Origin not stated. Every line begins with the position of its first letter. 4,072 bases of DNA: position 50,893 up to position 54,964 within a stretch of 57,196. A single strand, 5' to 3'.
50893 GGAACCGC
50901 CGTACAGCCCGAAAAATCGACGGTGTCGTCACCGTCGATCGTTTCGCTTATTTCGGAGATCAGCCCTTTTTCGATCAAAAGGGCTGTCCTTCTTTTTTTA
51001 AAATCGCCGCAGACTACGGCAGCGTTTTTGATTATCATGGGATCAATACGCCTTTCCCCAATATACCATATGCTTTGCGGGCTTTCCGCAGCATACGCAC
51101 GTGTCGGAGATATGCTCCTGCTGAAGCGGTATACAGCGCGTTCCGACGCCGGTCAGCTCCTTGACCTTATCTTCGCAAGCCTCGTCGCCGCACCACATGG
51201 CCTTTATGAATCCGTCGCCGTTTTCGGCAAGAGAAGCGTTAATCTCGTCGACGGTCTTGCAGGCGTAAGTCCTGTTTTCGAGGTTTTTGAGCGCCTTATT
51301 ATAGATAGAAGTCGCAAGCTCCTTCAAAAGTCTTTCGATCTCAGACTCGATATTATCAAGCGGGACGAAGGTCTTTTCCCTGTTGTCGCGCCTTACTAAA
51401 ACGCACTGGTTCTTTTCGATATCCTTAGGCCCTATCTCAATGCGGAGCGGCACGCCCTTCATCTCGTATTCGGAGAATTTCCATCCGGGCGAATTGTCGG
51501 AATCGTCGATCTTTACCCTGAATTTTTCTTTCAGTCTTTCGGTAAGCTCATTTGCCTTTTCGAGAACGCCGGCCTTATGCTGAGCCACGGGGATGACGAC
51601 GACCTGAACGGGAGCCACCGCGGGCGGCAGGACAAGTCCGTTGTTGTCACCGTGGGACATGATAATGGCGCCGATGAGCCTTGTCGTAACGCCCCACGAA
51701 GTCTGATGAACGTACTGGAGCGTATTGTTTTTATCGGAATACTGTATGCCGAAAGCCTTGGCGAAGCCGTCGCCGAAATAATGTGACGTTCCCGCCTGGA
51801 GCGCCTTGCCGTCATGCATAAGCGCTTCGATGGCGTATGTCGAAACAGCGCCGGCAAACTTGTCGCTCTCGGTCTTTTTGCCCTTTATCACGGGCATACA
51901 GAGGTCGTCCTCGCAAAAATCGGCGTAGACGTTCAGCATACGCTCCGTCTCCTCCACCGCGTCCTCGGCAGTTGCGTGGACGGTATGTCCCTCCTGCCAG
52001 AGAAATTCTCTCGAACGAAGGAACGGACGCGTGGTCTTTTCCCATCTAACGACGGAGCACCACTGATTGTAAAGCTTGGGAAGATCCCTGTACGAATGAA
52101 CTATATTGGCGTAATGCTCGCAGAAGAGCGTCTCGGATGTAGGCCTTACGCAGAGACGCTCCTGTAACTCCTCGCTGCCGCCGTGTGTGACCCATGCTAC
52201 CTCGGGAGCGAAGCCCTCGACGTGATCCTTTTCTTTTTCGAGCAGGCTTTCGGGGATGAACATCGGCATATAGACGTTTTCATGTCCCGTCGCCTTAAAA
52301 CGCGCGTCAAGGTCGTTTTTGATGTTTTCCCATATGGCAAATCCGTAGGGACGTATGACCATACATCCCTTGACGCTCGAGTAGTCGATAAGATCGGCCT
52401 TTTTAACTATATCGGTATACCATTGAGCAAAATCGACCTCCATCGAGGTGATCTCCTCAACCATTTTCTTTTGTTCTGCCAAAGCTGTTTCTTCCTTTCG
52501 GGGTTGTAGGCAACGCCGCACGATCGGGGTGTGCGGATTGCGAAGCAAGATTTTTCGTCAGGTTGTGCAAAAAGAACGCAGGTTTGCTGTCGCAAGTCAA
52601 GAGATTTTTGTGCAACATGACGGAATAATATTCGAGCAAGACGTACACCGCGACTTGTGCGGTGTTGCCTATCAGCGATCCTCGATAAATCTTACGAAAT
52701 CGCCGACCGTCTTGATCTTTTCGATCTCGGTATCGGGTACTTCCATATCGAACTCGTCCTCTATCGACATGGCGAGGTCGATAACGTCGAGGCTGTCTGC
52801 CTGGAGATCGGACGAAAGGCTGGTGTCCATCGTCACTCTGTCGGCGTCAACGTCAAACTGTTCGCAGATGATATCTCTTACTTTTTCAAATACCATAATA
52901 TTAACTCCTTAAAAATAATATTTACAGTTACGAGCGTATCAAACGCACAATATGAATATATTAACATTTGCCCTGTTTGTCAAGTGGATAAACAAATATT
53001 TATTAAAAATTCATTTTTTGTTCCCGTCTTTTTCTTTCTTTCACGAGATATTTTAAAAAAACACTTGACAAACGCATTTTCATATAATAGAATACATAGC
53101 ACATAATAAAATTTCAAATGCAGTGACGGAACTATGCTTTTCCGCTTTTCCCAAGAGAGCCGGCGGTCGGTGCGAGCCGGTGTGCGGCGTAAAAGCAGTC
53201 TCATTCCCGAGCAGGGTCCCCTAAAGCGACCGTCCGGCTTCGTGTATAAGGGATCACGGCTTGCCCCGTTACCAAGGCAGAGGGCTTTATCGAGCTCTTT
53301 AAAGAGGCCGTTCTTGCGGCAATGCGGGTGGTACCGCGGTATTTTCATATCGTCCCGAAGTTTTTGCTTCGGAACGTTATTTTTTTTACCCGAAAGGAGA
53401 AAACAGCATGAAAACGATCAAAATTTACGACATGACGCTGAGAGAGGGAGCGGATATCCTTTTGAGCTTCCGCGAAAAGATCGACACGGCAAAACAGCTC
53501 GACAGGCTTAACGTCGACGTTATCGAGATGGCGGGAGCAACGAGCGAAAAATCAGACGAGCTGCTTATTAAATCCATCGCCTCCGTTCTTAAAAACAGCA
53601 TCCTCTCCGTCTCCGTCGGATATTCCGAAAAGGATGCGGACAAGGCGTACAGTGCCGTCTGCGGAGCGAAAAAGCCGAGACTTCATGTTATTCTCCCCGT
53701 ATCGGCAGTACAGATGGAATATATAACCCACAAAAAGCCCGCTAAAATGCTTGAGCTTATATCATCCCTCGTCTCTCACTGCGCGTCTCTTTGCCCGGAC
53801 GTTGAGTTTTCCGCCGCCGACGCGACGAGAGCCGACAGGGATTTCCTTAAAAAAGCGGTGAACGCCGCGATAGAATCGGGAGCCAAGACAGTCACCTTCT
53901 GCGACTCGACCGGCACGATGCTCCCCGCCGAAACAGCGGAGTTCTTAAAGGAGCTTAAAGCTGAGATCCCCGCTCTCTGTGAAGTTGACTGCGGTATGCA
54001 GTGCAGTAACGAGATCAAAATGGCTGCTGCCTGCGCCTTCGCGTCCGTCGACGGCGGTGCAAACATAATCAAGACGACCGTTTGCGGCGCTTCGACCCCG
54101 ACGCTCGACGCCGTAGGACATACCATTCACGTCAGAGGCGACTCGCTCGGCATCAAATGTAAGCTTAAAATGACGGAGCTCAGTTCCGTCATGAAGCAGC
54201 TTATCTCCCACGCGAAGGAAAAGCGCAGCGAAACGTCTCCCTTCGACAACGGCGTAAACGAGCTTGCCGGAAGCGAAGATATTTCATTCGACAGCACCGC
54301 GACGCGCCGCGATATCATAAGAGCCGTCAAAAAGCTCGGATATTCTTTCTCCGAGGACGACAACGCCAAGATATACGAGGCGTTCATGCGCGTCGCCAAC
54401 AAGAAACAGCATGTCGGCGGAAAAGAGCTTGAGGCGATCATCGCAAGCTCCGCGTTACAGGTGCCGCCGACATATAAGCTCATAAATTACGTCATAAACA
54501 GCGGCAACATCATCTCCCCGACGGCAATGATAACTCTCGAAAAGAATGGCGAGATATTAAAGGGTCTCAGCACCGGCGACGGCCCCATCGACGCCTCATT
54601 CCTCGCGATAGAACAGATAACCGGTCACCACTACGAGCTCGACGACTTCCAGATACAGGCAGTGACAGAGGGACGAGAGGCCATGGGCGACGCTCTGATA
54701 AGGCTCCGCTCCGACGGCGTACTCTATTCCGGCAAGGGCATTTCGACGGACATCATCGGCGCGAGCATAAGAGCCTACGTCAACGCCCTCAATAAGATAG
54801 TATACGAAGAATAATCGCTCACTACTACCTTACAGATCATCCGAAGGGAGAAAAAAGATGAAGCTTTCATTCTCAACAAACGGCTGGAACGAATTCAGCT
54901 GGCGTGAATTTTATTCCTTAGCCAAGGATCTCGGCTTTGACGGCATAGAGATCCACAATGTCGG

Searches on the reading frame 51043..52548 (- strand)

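Call 18: search_protein_families(library=pfam, proteins=[window:51043-52548:-], max_evalue=0.01)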
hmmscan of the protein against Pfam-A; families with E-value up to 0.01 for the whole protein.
window:51043-52548:- (501 aa): 3 families
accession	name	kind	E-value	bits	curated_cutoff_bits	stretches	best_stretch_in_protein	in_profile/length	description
PF09180.16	ProRS-C_1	-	1.6e-25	89.4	31.5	1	434-501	2-71/71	Prolyl-tRNA synthetase, C-terminal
PF00587.30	tRNA-synt_2b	-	6.7e-24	85.3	29.3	1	126-297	5-177/179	tRNA synthetase class II core domain (G, H, P, S and T)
PF03129.25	HGTP_anticodon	-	1.3e-23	83.4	21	1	315-406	1-93/94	Anticodon binding domain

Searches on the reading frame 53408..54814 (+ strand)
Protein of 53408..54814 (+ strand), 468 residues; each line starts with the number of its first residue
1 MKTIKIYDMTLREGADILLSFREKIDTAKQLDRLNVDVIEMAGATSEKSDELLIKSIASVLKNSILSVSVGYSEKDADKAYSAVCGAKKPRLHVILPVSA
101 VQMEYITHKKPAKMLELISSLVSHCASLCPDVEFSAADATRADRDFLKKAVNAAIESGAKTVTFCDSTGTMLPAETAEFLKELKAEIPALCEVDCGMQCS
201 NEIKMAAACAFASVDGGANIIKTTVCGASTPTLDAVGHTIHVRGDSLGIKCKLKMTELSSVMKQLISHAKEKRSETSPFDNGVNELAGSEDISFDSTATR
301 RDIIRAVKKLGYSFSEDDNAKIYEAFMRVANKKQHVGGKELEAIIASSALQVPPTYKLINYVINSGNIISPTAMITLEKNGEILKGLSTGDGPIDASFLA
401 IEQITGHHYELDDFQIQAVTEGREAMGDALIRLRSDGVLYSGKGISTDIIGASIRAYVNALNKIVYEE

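Call 80: search_protein_families(library=pfam, proteins=[window:53408-54814:+], max_evalue=0.00001)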
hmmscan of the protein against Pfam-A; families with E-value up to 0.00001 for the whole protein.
window:53408-54814:+ (468 aa): 2 families
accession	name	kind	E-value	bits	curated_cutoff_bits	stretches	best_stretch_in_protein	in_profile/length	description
PF00682.25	HMGL-like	-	5.3e-35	121.5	29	1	4-260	2-255/260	HMGL-like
PF08502.15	LeuA_dimer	-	6.9e-32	110.5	24.9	1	339-464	5-130/131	LeuA allosteric (dimerisation) domain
